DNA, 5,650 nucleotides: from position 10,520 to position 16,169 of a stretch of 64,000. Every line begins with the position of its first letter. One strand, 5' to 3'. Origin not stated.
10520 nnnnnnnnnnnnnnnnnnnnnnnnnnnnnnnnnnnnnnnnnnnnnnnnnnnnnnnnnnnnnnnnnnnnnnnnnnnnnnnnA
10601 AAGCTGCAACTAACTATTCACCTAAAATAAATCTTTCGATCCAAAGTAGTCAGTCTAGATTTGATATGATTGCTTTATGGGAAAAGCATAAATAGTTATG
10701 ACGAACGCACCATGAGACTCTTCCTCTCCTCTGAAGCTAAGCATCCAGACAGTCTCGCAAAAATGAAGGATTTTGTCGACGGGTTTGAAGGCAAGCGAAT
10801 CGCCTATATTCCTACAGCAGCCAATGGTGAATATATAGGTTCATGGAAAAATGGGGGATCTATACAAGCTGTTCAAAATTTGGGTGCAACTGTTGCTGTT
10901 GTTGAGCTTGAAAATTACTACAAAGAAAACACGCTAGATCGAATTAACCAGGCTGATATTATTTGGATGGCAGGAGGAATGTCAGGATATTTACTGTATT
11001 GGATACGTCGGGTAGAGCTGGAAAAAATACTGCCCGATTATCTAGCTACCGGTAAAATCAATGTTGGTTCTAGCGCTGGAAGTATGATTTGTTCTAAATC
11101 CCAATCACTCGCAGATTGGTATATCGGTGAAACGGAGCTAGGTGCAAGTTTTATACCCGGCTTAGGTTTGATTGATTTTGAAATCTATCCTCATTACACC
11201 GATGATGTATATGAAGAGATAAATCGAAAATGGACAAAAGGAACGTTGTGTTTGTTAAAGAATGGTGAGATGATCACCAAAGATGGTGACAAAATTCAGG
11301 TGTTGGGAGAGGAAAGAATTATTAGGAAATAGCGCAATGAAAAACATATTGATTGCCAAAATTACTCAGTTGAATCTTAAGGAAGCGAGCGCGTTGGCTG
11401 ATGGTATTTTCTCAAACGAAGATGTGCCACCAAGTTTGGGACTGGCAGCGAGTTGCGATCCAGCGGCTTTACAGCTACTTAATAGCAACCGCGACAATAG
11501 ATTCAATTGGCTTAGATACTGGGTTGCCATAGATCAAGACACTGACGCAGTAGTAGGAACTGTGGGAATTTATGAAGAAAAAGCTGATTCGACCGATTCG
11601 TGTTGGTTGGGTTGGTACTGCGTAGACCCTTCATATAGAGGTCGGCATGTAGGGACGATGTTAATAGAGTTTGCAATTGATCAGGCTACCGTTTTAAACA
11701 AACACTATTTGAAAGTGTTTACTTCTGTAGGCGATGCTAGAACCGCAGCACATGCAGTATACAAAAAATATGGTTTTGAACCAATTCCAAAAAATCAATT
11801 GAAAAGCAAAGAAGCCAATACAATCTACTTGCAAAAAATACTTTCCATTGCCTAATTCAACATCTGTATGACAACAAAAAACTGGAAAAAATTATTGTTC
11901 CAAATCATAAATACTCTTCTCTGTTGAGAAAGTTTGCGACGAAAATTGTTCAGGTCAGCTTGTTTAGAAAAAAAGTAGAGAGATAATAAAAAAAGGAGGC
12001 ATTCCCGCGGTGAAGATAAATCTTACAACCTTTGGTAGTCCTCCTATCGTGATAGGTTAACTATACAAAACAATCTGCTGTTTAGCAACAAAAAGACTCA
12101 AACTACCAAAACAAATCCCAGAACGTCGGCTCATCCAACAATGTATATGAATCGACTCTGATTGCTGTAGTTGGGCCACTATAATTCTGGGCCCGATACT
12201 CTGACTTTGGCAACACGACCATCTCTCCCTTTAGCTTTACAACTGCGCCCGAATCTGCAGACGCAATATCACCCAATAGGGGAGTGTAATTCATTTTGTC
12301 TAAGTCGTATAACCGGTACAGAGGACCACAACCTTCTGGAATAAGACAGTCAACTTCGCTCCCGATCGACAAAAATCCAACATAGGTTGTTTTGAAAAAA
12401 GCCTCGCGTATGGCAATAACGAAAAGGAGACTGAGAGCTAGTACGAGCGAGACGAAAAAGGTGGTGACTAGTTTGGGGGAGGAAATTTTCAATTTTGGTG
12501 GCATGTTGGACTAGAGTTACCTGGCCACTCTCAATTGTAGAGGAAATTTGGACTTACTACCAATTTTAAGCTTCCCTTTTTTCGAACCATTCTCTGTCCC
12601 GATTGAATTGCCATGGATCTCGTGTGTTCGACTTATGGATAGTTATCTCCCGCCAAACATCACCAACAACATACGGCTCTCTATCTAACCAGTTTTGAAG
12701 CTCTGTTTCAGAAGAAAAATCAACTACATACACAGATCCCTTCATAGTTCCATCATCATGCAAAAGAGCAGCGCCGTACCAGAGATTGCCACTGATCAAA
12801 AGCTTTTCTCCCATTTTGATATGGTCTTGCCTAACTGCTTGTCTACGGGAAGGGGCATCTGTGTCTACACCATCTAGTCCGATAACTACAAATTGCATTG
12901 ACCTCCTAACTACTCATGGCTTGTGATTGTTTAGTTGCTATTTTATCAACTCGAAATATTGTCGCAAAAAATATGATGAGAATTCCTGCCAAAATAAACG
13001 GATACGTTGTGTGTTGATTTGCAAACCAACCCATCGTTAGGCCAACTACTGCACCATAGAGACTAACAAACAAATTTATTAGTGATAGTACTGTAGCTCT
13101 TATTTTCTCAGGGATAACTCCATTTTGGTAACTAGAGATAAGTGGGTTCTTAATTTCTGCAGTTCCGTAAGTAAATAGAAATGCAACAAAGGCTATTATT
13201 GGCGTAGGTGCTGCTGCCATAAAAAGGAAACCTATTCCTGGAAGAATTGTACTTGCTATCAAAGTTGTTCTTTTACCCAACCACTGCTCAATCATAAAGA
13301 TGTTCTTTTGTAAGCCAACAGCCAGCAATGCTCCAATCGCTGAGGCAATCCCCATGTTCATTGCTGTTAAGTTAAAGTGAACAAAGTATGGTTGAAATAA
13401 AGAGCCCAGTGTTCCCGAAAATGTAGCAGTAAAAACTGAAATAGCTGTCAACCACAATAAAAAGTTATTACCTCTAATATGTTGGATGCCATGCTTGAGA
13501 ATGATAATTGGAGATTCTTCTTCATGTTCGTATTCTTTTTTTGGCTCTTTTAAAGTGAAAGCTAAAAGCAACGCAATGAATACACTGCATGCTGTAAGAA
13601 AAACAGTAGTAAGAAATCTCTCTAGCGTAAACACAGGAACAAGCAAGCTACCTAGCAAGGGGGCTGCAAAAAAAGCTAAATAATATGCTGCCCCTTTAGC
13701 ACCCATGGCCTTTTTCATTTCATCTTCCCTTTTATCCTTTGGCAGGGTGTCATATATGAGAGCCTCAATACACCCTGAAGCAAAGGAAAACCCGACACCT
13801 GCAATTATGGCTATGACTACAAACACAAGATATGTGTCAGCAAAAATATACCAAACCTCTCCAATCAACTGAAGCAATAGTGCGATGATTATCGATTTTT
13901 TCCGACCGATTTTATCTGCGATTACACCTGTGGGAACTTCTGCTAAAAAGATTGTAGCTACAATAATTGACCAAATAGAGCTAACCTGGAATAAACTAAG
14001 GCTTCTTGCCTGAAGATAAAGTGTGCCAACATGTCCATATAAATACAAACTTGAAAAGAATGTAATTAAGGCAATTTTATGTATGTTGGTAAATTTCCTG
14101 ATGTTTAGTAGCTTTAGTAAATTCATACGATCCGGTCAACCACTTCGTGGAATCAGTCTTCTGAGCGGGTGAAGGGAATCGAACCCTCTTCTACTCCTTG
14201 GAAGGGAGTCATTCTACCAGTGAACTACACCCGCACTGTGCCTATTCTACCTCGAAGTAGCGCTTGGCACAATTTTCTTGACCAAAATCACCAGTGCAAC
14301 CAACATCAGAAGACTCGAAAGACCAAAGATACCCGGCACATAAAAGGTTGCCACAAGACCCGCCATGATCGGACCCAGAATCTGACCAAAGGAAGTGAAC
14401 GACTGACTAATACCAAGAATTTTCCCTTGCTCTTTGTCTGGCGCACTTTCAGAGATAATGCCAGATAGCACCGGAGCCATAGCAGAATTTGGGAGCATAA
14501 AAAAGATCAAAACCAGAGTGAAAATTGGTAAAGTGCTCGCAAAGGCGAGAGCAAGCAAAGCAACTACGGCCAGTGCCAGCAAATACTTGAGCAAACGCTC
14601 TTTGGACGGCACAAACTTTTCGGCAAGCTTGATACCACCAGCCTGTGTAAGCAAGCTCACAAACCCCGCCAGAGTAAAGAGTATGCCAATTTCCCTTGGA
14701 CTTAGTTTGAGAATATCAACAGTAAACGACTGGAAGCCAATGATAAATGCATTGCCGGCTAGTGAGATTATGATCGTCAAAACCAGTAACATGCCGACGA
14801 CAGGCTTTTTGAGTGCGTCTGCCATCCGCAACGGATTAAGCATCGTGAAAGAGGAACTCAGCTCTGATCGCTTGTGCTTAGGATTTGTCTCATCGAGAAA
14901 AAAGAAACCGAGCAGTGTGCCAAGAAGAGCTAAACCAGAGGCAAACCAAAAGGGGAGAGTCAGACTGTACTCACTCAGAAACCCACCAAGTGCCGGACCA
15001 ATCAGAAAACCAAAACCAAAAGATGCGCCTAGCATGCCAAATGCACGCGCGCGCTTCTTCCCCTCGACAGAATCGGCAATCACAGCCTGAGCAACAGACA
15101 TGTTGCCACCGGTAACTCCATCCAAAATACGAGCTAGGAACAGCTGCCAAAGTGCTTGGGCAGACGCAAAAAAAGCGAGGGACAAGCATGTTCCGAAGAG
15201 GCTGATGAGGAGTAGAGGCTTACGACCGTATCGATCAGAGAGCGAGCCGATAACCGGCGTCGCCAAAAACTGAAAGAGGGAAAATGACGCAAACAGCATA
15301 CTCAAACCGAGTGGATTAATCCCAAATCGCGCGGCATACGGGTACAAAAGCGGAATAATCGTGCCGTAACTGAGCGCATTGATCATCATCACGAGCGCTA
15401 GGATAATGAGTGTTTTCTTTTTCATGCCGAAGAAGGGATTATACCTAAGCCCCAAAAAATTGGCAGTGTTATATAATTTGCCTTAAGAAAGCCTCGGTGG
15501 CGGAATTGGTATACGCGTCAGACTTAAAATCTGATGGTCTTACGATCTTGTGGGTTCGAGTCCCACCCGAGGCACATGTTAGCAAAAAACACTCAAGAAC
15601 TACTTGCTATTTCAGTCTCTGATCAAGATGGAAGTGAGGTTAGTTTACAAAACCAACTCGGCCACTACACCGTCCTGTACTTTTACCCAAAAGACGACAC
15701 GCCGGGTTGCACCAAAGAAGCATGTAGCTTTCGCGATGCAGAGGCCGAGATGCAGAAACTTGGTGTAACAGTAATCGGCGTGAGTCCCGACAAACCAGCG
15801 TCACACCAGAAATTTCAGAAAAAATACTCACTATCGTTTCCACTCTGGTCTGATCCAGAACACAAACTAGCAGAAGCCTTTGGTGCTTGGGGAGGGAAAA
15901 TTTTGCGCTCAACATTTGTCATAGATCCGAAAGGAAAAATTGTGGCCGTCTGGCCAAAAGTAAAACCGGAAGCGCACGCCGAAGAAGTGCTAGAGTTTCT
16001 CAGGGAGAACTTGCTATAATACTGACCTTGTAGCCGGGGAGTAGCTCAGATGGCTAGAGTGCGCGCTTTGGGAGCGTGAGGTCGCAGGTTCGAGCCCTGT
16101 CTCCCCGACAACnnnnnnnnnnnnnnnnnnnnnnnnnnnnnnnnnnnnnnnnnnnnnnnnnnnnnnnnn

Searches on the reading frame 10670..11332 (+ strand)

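Call 11: search_protein_families(library=pfam, proteins=[window:10670-11332:+])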
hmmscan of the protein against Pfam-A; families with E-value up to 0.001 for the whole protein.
window:10670-11332:+ (220 aa): 1 family
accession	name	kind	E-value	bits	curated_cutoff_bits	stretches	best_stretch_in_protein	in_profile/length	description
PF03575.23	Peptidase_S51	-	3.7e-23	82.7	23.9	1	24-211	14-205/206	Peptidase family S51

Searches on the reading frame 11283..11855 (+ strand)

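Call 11: search_protein_families(library=pfam, proteins=[window:11283-11855:+])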
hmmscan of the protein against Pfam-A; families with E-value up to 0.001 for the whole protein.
window:11283-11855:+ (190 aa): 4 families
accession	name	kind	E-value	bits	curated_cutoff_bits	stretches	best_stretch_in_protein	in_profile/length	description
PF13508.13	Acetyltransf_7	-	2e-14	54.1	27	1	78-167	4-84/84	Acetyltransferase (GNAT) domain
PF00583.31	Acetyltransf_1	-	2.3e-14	54.1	20.7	1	74-165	24-116/116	Acetyltransferase (GNAT) family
PF13673.13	Acetyltransf_10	-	1.2e-06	29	23.6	1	87-172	39-114/128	Acetyltransferase (GNAT) domain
PF13302.13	Acetyltransf_3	-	3.4e-06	28.2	25.4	1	69-166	49-138/138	Acetyltransferase (GNAT) domain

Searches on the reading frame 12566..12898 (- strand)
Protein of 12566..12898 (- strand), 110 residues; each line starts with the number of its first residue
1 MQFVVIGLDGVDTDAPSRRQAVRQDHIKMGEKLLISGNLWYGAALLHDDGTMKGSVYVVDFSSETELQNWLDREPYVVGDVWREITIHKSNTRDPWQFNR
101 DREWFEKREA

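Call 11: search_protein_families(library=pfam, proteins=[window:12566-12898:-])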
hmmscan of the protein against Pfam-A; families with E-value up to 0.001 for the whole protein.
window:12566-12898:- (110 aa): 1 family
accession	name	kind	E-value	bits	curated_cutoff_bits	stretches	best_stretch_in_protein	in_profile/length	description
PF03795.20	YCII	-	7.4e-10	39.6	24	1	4-87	4-91/95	YCII-related domain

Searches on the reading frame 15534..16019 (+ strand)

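Call 61: search_protein_families(library=pfam, proteins=[window:15534-16019:+], max_evalue=0.00001)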
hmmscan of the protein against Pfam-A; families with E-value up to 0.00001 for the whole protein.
window:15534-16019:+ (161 aa): 3 families
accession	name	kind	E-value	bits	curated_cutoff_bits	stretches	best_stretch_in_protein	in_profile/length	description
PF00578.27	AhpC-TSA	-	1.2e-39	135.5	26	1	25-138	7-123/124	AhpC/TSA family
PF08534.16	Redoxin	-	2.4e-22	79.8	26.6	1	25-152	8-147/148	Redoxin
PF13911.12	AhpC-TSA_2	-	5.5e-06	27.2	27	0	70-121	6-57/114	AhpC/TSA antioxidant enzyme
